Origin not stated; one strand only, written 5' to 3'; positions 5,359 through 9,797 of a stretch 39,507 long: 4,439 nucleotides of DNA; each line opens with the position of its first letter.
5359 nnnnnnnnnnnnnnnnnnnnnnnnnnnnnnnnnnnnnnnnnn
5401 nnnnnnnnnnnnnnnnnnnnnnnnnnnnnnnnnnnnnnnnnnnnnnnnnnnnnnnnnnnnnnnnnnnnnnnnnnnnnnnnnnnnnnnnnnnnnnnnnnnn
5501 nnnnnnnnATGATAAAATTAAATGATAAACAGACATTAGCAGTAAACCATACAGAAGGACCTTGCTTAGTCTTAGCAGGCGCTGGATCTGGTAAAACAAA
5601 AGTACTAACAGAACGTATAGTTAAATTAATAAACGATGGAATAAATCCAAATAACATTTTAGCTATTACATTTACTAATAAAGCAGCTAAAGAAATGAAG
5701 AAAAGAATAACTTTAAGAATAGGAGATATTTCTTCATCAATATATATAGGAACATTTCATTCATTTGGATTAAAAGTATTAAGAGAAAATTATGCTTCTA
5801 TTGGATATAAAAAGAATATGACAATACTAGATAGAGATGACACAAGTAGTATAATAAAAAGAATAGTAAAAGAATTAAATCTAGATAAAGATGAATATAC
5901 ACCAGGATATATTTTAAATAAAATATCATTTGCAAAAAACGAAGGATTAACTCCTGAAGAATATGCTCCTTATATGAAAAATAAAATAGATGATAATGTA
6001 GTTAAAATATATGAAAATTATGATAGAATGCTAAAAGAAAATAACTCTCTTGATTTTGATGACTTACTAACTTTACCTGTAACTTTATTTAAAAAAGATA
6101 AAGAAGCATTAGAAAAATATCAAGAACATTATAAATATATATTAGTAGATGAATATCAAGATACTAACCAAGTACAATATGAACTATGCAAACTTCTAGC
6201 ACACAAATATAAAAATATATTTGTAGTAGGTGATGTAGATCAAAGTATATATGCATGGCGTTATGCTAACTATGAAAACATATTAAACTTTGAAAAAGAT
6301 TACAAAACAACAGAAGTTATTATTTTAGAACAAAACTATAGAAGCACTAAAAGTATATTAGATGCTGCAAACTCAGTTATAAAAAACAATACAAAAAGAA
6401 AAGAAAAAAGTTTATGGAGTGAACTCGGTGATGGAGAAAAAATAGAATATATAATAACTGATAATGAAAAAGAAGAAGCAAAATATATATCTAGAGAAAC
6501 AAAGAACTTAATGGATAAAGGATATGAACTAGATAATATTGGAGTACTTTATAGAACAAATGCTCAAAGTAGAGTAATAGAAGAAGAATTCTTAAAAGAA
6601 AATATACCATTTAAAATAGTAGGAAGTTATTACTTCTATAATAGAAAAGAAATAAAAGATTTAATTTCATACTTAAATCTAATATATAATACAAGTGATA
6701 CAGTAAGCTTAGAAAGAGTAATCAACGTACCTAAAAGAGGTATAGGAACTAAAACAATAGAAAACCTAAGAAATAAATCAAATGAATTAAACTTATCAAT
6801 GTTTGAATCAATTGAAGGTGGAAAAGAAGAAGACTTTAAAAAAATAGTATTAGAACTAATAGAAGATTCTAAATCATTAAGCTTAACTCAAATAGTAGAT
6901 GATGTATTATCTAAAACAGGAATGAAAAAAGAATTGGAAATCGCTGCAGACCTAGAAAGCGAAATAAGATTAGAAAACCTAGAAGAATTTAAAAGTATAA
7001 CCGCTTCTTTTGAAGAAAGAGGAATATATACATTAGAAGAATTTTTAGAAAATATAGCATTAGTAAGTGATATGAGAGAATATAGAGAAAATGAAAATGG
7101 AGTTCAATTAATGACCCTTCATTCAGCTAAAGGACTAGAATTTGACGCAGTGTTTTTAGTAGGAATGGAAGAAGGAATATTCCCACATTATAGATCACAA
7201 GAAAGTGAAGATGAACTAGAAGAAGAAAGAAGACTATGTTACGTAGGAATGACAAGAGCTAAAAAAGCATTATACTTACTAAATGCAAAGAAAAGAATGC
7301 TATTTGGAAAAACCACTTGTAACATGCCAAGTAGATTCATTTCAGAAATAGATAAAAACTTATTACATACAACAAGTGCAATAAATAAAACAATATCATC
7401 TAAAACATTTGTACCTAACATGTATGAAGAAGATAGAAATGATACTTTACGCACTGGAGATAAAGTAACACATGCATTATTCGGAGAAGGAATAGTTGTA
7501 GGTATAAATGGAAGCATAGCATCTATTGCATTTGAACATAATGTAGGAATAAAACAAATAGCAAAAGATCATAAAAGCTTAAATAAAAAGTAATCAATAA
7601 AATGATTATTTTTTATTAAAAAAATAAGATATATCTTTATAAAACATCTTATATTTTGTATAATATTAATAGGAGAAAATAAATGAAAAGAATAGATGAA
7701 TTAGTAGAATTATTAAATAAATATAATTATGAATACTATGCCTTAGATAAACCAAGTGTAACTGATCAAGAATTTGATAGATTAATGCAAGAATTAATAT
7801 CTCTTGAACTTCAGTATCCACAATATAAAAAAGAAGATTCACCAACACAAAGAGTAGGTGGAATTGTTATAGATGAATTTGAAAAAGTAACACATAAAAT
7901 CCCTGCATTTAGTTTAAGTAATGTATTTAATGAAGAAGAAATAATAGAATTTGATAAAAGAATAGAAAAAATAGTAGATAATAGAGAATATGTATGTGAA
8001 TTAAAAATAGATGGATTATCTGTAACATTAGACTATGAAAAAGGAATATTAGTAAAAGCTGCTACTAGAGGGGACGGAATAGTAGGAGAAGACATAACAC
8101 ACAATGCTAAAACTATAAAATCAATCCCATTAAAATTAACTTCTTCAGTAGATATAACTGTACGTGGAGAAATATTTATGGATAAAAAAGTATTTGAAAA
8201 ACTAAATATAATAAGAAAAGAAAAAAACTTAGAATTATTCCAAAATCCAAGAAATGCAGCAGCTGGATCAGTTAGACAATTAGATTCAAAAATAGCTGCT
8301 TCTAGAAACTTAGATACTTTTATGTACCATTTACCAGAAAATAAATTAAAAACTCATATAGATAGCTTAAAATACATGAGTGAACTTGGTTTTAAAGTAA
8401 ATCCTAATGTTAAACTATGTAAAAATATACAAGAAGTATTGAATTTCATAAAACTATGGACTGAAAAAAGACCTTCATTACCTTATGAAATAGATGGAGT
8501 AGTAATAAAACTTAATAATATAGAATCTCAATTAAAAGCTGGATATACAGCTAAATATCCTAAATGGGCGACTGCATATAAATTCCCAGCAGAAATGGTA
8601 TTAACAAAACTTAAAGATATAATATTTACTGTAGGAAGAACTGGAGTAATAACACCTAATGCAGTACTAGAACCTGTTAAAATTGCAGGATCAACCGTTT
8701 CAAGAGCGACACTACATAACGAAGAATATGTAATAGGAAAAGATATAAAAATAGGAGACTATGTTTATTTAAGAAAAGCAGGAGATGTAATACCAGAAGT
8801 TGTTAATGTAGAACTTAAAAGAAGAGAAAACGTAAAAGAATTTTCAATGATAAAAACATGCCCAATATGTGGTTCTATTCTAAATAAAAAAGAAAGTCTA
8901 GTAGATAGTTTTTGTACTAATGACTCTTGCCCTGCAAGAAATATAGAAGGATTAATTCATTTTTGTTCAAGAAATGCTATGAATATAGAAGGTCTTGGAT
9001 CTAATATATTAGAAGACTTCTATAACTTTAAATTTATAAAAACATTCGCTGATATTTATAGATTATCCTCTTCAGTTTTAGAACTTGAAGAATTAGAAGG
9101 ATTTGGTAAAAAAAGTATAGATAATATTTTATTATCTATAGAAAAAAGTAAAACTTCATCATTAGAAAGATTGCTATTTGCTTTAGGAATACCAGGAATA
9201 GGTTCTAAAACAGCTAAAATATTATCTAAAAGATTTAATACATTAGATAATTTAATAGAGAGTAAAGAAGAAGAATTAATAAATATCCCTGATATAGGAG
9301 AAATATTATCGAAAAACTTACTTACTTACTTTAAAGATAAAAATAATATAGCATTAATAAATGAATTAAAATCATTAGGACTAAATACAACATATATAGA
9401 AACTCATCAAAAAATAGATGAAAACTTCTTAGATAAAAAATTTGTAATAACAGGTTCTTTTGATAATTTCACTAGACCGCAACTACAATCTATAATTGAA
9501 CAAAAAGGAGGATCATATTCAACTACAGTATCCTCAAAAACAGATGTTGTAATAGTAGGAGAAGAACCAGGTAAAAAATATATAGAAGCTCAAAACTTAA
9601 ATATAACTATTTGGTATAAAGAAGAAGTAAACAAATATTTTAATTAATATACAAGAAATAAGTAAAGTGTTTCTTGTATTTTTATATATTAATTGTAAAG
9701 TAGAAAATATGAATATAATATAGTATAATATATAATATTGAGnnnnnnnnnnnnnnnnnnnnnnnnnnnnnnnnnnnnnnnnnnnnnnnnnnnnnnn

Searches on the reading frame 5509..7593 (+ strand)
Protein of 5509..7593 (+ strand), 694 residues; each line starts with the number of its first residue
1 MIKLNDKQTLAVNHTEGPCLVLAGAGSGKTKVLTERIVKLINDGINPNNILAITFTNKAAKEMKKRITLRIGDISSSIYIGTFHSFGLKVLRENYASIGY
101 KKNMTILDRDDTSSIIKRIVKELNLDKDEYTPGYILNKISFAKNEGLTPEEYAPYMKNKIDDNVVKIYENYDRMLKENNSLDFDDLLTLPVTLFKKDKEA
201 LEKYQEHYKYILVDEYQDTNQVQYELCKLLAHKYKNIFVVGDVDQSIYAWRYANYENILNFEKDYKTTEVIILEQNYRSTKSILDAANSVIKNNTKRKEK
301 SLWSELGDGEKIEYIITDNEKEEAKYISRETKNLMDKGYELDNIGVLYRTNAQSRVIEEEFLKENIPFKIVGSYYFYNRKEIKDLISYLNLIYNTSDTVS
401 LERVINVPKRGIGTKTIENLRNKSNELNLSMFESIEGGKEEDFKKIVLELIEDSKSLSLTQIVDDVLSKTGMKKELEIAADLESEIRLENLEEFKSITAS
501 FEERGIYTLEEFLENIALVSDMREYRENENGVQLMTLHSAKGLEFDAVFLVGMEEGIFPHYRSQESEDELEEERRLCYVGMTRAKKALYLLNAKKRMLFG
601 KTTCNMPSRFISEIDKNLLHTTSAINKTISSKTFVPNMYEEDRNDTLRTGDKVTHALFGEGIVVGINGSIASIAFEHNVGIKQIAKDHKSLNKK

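Call 78: search_protein_families(library=pfam, max_evalue=0.00001, proteins=[window:5509-7593:+])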
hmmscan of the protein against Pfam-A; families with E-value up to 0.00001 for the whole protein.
window:5509-7593:+ (694 aa): 6 families
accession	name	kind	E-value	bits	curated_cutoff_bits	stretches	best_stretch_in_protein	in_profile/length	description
PF00580.27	UvrD-helicase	-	6.4e-93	311.8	23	1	4-266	1-271/271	UvrD/REP helicase N-terminal domain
PF13361.12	UvrD_C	-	2.4e-83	280.9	25.6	1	271-593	1-348/350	UvrD-like helicase C-terminal domain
PF13245.12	AAA_19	-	8.6e-25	87.9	25.1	1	9-249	2-132/134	AAA domain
PF01443.25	Viral_helicase1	-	5e-12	46.6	21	0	481-591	129-227/228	Viral superfamily 1 RNA helicase core domain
PF13538.12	UvrD_C_2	-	7.8e-11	42.1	27.4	1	534-591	4-52/52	UvrD-like helicase C-terminal domain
PF13087.12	AAA_12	-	1.7e-08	34.7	27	0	478-592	86-192/195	AAA domain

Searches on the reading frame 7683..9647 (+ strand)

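Call 78: search_protein_families(library=pfam, max_evalue=0.00001, proteins=[window:7683-9647:+])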
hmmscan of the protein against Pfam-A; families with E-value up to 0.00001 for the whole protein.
window:7683-9647:+ (654 aa): 7 families
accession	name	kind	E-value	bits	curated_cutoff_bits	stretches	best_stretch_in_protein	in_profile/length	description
PF01653.23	DNA_ligase_aden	-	3.6e-94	315.4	27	1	65-304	3-253/253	NAD-dependent DNA ligase adenylation domain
PF03120.22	DNA_ligase_OB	-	2.4e-32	111.1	32.9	1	308-383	2-77/79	NAD-dependent DNA ligase OB-fold domain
PF12826.13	HHH_2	-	2.5e-20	72.9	27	1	496-559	1-64/64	Helix-hairpin-helix motif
PF00533.33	BRCT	-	2.1e-16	60.4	21.3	1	581-649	5-74/78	BRCA1 C Terminus (BRCT) domain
PF14520.12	HHH_5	-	9e-14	52.1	27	1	501-547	5-52/57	Helix-hairpin-helix domain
PF03119.21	DNA_ligase_ZBD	-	3.3e-07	30.5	25.8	1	392-418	1-27/27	NAD-dependent DNA ligase C4 zinc finger domain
PF12738.14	PTCB-BRCT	-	9.7e-07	29.2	22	1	592-643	7-58/63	twin BRCT domain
